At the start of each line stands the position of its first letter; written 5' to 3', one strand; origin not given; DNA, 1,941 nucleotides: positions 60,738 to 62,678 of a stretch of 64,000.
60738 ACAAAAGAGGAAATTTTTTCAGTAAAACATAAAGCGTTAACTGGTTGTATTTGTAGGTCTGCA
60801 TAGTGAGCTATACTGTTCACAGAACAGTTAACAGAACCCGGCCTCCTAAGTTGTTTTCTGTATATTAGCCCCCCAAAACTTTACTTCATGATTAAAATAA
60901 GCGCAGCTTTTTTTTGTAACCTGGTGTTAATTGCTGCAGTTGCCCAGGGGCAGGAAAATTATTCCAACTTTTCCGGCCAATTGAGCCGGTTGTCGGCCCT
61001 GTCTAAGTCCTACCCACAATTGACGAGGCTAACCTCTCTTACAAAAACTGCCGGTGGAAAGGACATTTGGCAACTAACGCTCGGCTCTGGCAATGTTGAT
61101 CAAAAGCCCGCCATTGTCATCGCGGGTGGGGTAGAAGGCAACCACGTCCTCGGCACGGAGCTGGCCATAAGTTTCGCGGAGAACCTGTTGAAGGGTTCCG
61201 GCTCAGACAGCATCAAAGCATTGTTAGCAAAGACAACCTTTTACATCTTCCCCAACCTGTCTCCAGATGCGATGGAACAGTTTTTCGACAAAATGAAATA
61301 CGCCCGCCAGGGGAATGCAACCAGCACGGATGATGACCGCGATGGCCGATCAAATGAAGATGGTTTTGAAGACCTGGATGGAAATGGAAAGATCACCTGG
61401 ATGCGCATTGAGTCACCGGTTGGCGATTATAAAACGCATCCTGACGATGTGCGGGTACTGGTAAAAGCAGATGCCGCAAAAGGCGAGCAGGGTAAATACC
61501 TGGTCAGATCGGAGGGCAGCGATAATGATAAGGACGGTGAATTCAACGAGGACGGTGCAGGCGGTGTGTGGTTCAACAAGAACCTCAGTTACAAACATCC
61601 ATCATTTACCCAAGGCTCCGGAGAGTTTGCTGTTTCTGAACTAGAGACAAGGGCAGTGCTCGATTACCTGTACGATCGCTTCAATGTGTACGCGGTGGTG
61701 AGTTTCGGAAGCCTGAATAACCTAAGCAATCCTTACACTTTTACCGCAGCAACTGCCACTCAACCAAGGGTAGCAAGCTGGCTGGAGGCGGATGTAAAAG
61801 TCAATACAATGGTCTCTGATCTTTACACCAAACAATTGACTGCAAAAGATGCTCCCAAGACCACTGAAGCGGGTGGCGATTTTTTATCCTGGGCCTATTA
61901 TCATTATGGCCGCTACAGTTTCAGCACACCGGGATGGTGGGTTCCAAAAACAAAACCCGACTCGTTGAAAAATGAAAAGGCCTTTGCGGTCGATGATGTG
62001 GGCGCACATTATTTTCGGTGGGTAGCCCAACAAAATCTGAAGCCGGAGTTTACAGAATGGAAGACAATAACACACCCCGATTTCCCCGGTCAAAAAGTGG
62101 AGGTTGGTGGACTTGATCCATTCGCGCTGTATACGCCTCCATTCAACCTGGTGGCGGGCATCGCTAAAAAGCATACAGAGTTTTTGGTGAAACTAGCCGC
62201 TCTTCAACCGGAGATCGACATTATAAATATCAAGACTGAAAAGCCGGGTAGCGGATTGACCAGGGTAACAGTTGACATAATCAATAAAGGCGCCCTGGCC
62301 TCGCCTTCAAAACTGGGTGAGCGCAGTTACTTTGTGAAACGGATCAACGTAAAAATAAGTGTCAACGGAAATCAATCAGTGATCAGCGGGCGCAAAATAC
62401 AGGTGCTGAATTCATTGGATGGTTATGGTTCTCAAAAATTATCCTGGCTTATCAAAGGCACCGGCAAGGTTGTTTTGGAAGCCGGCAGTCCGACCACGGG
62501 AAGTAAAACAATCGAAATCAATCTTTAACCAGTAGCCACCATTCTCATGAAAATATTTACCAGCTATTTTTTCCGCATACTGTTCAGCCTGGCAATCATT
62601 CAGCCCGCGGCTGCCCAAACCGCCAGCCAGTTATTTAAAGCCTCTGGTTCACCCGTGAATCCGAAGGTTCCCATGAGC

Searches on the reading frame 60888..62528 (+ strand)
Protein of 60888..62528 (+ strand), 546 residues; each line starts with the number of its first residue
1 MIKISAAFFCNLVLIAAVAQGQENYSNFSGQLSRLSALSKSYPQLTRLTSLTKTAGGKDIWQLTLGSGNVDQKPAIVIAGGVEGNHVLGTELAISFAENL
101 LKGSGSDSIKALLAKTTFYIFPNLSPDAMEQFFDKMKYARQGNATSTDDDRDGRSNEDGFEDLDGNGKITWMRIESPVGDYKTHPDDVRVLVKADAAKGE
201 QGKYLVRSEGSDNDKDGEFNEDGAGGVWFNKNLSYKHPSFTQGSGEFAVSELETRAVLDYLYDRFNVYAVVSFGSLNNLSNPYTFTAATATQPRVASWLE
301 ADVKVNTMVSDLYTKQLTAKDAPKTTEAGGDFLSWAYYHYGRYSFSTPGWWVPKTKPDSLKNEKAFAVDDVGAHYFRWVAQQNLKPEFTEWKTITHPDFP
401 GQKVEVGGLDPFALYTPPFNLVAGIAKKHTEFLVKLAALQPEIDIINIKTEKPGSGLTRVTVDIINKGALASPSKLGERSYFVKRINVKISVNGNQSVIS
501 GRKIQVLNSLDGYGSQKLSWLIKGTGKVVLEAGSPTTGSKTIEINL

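Call 7: search_protein_families(library=pfam, proteins=[window:60888-62528:+], max_evalue=0.01)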
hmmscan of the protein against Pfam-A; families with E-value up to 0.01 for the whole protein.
window:60888-62528:+ (546 aa): 1 family
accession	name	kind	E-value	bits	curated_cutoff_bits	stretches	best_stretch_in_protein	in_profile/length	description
PF00246.29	Peptidase_M14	-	5.4e-23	82.4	21.6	1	35-346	5-258/286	Zinc carboxypeptidase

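Call 11: find_related_loci(query=window:60888-62528:+, collection=genome_contigs, flank=10000)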
Query window:60888-62528:+ (546 aa) in genome_contigs; peptide patterns used: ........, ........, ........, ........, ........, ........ (x = any residue, [..] = any of these).
142 stretches matched a pattern; 80 encode a relative of the query (tblastn E <= 1e-3); 80 distinct loci.
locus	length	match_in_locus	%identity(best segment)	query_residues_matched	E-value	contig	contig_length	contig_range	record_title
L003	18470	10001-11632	70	1-546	0e+0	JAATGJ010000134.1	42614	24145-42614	MAG: Chitinophagales bacterium isolate bin_325 k141_8209683, whole genome shotgun sequence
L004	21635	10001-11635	71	1-546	0e+0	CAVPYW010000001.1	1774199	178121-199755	MAG: uncultured Chitinophagaceae bacterium isolate MFD01916.bin.1.71 genome assembly, contig: contig_1623, whole genome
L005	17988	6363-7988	69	3-546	0e+0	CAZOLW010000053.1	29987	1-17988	MAG TPA_asm: uncultured Chitinophagaceae bacterium isolate SRP302447_co4_785 genome assembly, contig: NODE_4074_length_2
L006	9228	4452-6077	71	1-544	0e+0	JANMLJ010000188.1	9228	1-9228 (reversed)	MAG: Chitinophagaceae bacterium isolate OTE_58_metabat_98 OTE_58_k141_3980950, whole genome shotgun sequence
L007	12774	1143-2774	70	1-546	0e+0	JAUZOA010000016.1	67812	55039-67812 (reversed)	MAG: Bacteroidota bacterium isolate bin6(0d) GEGALLOD_16, whole genome shotgun sequence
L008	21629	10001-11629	72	1-544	0e+0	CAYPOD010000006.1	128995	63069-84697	MAG TPA_asm: uncultured Chitinophaga sp. isolate SRP329715_co2_61 genome assembly, contig: NODE_260_length_128995_cov_11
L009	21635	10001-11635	72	1-546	0e+0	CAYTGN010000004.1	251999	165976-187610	MAG TPA_asm: uncultured Chitinophaga sp. isolate SRP329715_co2_385 genome assembly, contig: NODE_61_length_251999_cov_11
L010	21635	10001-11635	69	1-546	0e+0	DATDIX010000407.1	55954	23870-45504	MAG TPA_asm: Chitinophagaceae bacterium isolate SMAG_U315 k141_1702079, whole genome shotgun sequence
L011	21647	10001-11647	69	3-546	0e+0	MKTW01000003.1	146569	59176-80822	MAG: Sphingobacteriales bacterium 44-61 SCNpilot_expt_1000_bf_scaffold_129, whole genome shotgun sequence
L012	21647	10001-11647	69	3-546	0e+0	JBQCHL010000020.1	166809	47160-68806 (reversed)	MAG: Chitinophagaceae bacterium isolate bin718 k141_1252371, whole genome shotgun sequence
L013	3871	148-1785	68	1-546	0e+0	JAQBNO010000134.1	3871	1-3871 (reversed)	MAG: Segetibacter sp. isolate RYN_295 scaffold_62762, whole genome shotgun sequence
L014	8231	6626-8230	70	1-536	0e+0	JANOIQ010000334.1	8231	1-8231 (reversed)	MAG: Chitinophagaceae bacterium isolate SOY_63_metabat_175 SOY_63_k141_4931910, whole genome shotgun sequence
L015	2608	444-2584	69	1-546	0e+0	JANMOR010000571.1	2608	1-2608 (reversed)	MAG: Chitinophagaceae bacterium isolate OTE_58_metabat_136 OTE_58_k141_6550215, whole genome shotgun sequence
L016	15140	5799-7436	69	1-546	0e+0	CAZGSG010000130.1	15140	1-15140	MAG TPA_asm: uncultured Terrimonas sp. isolate SRP302447_co3_75 genome assembly, contig: NODE_10944_length_15140_cov_4.6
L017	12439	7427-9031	70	12-546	0e+0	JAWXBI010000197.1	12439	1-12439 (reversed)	MAG: Saprospiraceae bacterium isolate MP6IB1.118 k99_609234, whole genome shotgun sequence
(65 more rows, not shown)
